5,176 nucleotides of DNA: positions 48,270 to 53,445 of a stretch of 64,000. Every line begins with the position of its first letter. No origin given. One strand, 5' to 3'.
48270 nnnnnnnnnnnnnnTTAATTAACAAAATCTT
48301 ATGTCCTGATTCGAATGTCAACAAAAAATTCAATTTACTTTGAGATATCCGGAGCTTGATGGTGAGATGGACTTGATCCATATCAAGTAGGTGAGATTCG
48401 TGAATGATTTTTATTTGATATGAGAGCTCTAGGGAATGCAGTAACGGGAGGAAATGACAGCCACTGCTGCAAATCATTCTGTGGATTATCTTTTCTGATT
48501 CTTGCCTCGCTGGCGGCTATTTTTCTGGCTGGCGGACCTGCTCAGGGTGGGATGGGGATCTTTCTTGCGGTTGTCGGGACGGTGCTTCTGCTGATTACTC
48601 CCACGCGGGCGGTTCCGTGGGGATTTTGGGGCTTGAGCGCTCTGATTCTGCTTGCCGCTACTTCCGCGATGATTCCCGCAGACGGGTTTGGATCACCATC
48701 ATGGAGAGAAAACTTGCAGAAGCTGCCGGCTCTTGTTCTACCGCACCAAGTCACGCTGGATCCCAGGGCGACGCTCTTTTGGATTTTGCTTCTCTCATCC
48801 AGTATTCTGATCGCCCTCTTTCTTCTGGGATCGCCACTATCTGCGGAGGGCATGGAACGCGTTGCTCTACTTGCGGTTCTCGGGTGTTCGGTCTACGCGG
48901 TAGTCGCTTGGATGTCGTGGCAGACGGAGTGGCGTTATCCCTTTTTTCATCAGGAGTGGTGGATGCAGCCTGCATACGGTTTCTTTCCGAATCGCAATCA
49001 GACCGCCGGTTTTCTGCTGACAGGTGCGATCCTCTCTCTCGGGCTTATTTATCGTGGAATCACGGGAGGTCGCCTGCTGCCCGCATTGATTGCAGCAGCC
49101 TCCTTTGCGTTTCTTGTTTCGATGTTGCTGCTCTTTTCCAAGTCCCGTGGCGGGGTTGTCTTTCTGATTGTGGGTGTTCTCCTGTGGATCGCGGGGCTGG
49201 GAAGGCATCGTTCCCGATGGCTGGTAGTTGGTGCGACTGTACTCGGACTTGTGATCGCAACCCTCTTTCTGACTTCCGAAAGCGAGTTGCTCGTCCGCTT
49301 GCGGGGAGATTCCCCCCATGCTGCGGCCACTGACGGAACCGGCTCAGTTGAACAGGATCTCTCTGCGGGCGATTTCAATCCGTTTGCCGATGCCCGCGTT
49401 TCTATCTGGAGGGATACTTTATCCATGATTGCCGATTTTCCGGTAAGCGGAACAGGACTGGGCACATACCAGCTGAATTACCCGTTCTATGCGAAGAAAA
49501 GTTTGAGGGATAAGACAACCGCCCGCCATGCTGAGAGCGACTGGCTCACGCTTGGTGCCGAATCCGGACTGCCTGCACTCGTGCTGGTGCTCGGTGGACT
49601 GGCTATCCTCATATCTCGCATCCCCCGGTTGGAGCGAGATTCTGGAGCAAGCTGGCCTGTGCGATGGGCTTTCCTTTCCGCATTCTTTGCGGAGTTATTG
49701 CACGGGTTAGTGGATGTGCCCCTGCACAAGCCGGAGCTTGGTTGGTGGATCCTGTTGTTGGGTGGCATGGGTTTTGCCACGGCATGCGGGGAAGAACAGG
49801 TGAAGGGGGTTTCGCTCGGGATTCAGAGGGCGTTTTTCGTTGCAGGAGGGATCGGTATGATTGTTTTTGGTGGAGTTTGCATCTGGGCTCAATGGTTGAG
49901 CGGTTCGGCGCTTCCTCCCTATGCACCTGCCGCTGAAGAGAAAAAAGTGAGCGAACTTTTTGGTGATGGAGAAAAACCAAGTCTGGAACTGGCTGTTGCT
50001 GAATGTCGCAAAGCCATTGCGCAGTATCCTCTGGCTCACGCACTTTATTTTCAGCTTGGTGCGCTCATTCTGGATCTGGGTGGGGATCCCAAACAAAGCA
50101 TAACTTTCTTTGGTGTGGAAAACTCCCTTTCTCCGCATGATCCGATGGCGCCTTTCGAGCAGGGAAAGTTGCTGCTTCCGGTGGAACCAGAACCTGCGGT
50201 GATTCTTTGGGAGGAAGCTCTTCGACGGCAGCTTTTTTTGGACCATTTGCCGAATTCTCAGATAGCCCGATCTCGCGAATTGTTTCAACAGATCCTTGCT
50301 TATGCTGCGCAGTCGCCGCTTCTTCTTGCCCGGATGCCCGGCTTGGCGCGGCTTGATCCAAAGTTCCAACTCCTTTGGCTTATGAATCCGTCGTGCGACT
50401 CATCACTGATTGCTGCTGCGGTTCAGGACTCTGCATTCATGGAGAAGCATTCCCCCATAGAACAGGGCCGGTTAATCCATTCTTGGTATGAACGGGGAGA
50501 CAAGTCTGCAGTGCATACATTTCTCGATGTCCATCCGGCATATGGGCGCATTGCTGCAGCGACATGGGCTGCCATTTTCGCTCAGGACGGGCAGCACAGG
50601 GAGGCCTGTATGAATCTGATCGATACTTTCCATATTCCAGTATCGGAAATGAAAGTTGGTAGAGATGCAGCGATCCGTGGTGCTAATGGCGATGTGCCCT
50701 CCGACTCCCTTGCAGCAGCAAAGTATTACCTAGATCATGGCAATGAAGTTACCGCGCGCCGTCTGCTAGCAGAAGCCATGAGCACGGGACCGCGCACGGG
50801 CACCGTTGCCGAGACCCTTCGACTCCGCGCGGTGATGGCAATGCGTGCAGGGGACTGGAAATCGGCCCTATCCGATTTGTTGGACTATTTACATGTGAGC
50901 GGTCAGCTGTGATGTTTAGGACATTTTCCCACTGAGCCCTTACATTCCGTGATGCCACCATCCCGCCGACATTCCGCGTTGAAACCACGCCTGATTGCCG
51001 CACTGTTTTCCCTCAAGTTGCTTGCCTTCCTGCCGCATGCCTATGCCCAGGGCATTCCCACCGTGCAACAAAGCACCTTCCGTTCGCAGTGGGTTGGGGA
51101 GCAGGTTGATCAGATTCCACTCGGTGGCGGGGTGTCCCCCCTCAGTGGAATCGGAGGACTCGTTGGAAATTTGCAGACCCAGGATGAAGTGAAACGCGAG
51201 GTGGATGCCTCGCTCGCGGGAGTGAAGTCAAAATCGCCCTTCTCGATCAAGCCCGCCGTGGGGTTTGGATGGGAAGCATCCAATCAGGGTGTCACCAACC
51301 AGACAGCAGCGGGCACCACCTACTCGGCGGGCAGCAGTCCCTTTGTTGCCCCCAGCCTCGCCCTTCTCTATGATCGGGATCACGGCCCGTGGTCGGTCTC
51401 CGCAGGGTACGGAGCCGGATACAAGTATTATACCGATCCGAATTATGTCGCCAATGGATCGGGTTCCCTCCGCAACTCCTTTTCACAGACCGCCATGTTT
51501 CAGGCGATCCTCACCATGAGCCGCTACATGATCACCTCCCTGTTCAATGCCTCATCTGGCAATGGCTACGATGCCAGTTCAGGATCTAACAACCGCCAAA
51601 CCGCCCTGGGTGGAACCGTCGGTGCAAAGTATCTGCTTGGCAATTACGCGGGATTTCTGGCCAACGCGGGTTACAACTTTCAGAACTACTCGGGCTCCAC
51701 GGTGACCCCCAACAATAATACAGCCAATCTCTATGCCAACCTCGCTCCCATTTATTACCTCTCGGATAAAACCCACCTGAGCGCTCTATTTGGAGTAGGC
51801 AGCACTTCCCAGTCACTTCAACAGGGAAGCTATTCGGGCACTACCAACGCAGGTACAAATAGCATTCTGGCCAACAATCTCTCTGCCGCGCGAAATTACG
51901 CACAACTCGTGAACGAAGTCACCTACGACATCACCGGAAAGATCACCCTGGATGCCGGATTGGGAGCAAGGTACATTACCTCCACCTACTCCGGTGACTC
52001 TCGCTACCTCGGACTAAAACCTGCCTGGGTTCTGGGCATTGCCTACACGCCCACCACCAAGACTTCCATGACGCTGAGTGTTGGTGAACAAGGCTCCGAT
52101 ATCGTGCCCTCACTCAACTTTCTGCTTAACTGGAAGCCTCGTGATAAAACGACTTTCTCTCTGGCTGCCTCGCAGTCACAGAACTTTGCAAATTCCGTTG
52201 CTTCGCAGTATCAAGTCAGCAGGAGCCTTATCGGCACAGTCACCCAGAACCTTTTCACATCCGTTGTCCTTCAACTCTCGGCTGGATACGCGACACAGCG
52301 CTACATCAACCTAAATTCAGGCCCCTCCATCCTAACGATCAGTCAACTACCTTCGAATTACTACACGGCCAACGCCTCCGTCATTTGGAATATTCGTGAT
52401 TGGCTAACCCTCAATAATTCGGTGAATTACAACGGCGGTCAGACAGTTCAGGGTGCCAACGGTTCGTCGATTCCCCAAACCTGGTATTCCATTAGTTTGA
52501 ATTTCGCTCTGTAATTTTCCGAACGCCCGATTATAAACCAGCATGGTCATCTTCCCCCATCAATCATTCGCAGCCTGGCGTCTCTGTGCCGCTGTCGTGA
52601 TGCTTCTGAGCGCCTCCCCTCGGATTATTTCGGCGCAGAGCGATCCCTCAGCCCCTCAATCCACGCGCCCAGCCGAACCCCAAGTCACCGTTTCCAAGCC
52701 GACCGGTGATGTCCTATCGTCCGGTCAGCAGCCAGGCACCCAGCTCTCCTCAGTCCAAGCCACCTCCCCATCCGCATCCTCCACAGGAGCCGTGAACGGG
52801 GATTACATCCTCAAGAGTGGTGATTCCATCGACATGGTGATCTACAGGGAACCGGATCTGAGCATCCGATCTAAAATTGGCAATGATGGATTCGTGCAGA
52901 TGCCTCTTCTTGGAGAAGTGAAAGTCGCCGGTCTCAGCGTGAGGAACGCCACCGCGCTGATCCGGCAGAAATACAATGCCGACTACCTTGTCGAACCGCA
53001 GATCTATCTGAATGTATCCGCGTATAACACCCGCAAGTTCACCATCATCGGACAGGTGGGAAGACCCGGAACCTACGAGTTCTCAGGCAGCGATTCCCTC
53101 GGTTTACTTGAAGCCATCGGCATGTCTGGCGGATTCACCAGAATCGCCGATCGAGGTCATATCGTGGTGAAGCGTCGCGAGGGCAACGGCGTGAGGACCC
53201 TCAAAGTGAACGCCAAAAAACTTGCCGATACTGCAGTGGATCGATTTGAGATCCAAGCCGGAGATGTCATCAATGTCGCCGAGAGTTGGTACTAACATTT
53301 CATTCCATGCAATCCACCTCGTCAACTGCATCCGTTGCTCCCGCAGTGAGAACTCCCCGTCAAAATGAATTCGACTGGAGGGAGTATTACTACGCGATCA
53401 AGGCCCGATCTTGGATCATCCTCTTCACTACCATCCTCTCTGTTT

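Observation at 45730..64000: Exosortase / PEP-CTERM exopolysaccharide locus, the main candidate system in this window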

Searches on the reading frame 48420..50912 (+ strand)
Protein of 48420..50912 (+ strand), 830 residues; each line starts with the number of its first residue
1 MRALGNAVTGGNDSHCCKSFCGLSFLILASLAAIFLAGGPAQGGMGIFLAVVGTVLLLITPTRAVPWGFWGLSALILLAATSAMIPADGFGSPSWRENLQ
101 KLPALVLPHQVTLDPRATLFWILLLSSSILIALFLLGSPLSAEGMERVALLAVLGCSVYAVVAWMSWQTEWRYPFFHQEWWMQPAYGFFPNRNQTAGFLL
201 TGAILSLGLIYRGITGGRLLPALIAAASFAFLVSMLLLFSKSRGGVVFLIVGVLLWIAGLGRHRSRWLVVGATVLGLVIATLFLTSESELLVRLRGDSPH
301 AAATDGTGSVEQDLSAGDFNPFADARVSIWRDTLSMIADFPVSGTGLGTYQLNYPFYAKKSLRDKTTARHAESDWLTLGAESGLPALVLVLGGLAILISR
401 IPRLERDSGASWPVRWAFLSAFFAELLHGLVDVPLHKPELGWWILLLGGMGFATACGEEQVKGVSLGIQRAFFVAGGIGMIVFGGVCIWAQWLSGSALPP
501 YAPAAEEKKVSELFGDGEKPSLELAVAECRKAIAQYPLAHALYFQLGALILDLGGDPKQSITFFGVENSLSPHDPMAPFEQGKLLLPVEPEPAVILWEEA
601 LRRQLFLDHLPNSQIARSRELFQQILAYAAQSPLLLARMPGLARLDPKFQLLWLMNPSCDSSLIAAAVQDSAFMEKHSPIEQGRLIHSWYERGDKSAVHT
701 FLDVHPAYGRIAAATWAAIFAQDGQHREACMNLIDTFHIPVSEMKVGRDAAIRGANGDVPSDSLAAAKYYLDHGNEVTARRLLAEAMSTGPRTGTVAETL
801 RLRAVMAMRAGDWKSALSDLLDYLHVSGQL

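Call 4: search_protein_families(library=ncbifam, proteins=[window:48420-50912:+], max_evalue=0.01)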
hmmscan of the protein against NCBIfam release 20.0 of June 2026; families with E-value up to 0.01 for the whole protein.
window:48420-50912:+ (830 aa): 0 families

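Call 5: search_protein_families(library=pfam, proteins=[window:48420-50912:+], max_evalue=0.01)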
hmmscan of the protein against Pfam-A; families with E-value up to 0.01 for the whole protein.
window:48420-50912:+ (830 aa): 1 family
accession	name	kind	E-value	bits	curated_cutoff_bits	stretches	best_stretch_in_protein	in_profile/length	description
PF04932.20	Wzy_C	-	3.7e-22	79.2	31.7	1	230-391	3-149/149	O-Antigen ligase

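Call 9: search_protein_families(library=ncbifam, proteins=[window:48420-50912:+], max_evalue=10)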
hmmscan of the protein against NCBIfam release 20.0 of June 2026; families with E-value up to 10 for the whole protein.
window:48420-50912:+ (830 aa): 1 family
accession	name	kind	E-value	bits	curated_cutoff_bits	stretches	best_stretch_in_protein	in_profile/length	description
TIGR03504.1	FimV_Cterm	subfamily_domain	0.18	11.8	30.65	1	765-790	4-29/44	FimV/HubP family polar landmark protein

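Call 53: search_solved_structures(query=window:48420-50912:+, max_evalue=1)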
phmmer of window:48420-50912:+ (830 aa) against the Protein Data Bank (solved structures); distinct sequences matched with E-value up to 1: 2.
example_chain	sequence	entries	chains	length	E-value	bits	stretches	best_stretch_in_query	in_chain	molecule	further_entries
9v10_Ea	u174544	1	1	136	0.61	11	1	403-440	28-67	Ciliary microtubule inner protein 1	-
9k7u_A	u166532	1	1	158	0.77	10.7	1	747-807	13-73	Heter-Zn2-HEHE-22A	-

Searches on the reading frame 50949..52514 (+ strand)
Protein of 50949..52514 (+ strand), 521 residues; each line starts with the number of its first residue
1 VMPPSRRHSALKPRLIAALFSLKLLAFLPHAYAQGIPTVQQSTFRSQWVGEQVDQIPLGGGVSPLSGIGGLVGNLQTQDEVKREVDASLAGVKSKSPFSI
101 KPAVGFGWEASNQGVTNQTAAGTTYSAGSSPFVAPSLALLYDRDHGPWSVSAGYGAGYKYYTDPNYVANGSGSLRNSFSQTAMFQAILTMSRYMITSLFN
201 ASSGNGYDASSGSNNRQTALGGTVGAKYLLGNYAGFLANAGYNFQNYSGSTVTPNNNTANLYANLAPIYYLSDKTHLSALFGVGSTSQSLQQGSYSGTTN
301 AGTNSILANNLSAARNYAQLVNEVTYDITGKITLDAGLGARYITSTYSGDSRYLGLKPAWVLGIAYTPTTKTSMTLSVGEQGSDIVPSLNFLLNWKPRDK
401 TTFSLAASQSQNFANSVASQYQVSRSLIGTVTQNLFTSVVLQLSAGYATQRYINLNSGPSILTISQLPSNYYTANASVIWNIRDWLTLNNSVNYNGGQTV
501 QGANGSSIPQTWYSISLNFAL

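Call 4: search_protein_families(library=ncbifam, proteins=[window:50949-52514:+], max_evalue=0.01)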
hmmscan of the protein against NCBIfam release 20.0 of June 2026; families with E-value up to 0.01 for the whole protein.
window:50949-52514:+ (521 aa): 0 families

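Call 5: search_protein_families(library=pfam, proteins=[window:50949-52514:+], max_evalue=0.01)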
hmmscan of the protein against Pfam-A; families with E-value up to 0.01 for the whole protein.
window:50949-52514:+ (521 aa): 1 family
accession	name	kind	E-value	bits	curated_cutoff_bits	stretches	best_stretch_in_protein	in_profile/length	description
PF10082.15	BBP2_2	-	0.0019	17.6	23.7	1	393-495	262-354/378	Putative beta-barrel porin 2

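Call 8: search_protein_families(library=pfam, proteins=[window:50949-52514:+], max_evalue=10)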
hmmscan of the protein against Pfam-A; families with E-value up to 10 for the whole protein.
window:50949-52514:+ (521 aa): 2 families
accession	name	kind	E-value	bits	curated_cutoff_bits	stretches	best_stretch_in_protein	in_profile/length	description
PF10082.15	BBP2_2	-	0.0019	17.6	23.7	1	393-495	262-354/378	Putative beta-barrel porin 2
PF20622.4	Big_15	-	0.23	11.8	27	0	338-357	10-30/82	Bacterial Ig domain (Big_16)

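Call 9: search_protein_families(library=ncbifam, proteins=[window:50949-52514:+], max_evalue=10)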
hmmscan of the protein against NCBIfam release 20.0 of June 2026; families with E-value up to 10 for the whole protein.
window:50949-52514:+ (521 aa): 0 families

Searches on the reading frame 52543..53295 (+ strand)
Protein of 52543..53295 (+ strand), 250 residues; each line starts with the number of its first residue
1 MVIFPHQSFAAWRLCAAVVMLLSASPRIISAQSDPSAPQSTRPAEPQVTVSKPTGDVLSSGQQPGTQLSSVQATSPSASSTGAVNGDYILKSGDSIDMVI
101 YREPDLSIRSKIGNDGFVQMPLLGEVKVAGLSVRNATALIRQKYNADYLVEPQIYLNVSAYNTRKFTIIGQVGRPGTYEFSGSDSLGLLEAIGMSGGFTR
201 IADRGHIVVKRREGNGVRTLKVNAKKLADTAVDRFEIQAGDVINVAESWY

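Call 4: search_protein_families(library=ncbifam, proteins=[window:52543-53295:+], max_evalue=0.01)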
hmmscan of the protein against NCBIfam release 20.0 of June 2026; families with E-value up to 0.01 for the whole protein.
window:52543-53295:+ (250 aa): 4 families
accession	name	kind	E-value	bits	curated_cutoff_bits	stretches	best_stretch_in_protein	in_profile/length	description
TIGR03028.1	EpsE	equivalog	4.6e-22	78.5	262.65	1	87-247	1-161/239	polysaccharide export protein EpsE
TIGR03027.2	pepcterm_export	equivalog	4.9e-21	75.2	180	1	87-250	2-169/169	XrtA/PEP-CTERM system exopolysaccharide export protein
NF041843.1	EpsY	equivalog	1.2e-16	60.6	320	1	84-245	49-210/211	exopolysaccharide export protein EpsY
NF011658.0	PRK15078.1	subfamily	7.1e-13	48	333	1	111-216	119-221/380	polysaccharide export protein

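Call 5: search_protein_families(library=pfam, proteins=[window:52543-53295:+], max_evalue=0.01)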
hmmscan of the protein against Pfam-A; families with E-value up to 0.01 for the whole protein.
window:52543-53295:+ (250 aa): 3 families
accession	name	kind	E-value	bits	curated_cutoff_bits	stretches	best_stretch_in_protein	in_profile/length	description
PF02563.21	Poly_export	-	1.1e-18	67.6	28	1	84-158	3-76/77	Polysaccharide biosynthesis/export protein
PF22461.2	SLBB_2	-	2.5e-10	40.7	27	1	165-245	2-79/79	SLBB domain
PF10531.15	SLBB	-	3.7e-08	33.5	27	1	165-216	1-49/55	SLBB domain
